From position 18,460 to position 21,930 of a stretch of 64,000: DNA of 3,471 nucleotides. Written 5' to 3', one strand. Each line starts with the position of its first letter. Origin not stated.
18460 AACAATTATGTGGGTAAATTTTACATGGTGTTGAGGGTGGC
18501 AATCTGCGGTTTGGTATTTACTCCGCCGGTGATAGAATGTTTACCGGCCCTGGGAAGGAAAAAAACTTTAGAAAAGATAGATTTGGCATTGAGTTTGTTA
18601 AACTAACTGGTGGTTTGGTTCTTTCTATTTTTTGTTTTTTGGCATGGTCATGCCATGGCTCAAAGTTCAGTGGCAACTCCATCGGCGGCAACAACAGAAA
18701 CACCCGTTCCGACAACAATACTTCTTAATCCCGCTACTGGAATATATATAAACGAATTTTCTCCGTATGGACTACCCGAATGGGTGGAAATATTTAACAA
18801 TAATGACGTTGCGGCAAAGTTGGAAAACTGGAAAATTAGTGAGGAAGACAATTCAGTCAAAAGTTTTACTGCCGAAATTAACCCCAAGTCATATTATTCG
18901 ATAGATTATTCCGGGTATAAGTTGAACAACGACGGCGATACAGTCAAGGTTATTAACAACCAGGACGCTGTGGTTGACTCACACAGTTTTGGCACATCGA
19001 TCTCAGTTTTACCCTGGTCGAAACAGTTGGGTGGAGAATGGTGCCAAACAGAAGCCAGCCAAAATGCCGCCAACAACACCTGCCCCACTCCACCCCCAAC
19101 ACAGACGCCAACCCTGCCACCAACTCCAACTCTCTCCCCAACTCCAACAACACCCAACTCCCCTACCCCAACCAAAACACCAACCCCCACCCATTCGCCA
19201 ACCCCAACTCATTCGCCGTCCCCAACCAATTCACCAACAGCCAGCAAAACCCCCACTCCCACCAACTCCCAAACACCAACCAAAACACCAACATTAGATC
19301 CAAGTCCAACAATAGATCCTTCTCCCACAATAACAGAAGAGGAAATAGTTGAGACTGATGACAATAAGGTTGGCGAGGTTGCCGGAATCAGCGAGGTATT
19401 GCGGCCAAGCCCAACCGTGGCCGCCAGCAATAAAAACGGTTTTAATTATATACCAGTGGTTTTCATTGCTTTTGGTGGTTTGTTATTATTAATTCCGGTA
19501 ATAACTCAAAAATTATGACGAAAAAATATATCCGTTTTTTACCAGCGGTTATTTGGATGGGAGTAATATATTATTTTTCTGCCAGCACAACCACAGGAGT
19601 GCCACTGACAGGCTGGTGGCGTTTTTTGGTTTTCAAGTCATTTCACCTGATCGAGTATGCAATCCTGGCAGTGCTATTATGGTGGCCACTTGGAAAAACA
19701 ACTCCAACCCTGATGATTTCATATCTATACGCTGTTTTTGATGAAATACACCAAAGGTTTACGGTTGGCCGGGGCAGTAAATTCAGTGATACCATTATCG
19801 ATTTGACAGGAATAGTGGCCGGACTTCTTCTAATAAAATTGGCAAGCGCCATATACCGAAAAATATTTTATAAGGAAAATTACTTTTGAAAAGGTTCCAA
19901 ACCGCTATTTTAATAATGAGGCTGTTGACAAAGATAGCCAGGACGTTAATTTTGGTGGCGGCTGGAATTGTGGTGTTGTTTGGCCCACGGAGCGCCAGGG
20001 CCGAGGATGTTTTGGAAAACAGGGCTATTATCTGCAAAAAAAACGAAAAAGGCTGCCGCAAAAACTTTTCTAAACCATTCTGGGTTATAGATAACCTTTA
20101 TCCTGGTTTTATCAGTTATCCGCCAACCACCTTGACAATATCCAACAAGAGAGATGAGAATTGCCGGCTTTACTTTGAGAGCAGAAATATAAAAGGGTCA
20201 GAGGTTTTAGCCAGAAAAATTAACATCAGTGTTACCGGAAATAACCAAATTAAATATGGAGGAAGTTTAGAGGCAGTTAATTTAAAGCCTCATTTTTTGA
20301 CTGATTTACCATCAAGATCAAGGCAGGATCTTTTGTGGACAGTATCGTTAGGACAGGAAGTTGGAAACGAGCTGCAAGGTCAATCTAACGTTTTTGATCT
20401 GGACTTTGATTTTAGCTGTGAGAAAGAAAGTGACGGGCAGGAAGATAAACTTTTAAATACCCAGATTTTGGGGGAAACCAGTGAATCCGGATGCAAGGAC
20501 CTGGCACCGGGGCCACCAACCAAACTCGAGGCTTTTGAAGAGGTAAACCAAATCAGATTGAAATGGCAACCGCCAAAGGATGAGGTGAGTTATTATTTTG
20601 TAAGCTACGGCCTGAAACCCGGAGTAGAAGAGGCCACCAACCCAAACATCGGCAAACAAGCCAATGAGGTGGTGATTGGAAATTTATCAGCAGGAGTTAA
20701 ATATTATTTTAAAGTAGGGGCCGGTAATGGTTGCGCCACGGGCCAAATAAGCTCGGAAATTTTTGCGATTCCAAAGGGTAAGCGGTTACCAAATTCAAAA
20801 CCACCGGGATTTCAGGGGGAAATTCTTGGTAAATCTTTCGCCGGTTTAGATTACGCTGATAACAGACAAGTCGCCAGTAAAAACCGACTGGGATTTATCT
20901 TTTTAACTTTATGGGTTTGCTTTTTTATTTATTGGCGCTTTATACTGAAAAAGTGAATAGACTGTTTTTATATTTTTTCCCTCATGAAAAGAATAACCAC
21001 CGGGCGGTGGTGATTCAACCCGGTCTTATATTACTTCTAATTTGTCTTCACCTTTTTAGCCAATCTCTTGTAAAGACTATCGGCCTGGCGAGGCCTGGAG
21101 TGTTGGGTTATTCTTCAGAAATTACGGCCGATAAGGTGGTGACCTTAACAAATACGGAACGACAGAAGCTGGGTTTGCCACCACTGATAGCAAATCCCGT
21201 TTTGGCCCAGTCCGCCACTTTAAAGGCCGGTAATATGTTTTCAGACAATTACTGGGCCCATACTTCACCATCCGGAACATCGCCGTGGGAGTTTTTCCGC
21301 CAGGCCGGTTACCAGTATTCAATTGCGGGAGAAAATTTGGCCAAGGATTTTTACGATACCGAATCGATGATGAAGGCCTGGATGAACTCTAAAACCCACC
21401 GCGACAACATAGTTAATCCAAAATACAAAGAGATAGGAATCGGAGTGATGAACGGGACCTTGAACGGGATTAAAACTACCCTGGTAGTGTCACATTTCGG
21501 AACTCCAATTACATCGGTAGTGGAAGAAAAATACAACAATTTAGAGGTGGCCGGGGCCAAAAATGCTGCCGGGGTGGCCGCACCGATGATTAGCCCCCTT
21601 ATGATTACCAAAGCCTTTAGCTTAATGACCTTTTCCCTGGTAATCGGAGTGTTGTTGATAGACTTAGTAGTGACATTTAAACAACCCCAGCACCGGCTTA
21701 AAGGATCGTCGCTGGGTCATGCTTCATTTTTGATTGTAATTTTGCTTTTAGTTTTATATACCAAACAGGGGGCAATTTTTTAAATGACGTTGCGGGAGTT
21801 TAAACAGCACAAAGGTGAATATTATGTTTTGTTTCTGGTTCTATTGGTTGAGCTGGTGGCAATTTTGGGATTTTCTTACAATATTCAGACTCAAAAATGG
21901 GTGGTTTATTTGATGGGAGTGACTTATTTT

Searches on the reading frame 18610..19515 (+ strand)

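Call 62: search_protein_families(library=pfam, proteins=[window:18610-19515:+], max_evalue=0.01)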
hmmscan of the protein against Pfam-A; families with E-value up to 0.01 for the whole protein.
window:18610-19515:+ (302 aa): 1 family
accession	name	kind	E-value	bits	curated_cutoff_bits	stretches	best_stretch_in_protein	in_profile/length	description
PF00932.25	LTD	-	7.3e-10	39.6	34.3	1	42-128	5-108/109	Lamin Tail Domain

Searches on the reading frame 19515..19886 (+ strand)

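Call 62: search_protein_families(library=pfam, proteins=[window:19515-19886:+], max_evalue=0.01)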
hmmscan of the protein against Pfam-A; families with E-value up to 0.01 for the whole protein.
window:19515-19886:+ (124 aa): 1 family
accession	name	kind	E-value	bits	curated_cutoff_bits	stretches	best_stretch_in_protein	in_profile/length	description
PF04892.17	VanZ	-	8.3e-14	52.7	30.1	1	9-109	3-124/126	VanZ like family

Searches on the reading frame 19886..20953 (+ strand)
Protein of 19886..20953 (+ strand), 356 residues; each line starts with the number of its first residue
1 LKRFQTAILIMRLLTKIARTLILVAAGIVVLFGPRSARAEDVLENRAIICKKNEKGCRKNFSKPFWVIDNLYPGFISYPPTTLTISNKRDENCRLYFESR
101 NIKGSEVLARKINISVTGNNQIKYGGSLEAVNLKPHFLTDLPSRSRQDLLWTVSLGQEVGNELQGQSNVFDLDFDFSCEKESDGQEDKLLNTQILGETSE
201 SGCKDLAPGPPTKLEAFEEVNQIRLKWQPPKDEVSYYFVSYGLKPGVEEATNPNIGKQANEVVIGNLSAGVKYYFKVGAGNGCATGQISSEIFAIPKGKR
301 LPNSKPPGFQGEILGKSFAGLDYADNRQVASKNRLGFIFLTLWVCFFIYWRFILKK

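Call 62: search_protein_families(library=pfam, proteins=[window:19886-20953:+], max_evalue=0.01)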
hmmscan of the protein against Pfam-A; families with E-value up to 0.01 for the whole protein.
window:19886-20953:+ (356 aa): 2 families
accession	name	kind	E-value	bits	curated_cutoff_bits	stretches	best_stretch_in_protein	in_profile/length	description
PF00041.27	fn3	-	2.3e-08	34.6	25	1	210-292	2-81/84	Fibronectin type III domain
PF16656.11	Pur_ac_phosph_N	-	0.0001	23.2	30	1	221-288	13-84/93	Purple acid Phosphatase, N-terminal domain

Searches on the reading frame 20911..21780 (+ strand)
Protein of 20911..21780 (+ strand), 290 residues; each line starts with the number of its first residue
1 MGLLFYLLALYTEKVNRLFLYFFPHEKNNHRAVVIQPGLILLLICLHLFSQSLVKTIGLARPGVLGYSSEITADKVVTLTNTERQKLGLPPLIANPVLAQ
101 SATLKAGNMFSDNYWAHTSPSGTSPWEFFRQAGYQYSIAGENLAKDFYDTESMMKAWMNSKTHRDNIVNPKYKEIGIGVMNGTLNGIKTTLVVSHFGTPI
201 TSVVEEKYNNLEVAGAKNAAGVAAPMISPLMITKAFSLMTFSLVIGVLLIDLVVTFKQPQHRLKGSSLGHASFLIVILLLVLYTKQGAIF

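Call 62: search_protein_families(library=pfam, proteins=[window:20911-21780:+], max_evalue=0.01)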
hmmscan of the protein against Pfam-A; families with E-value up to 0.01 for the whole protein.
window:20911-21780:+ (290 aa): 1 family
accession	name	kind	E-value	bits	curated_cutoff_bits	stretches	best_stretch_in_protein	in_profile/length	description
PF00188.32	CAP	-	5.8e-19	69.5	21.1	1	78-183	2-106/117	Cysteine-rich secretory protein family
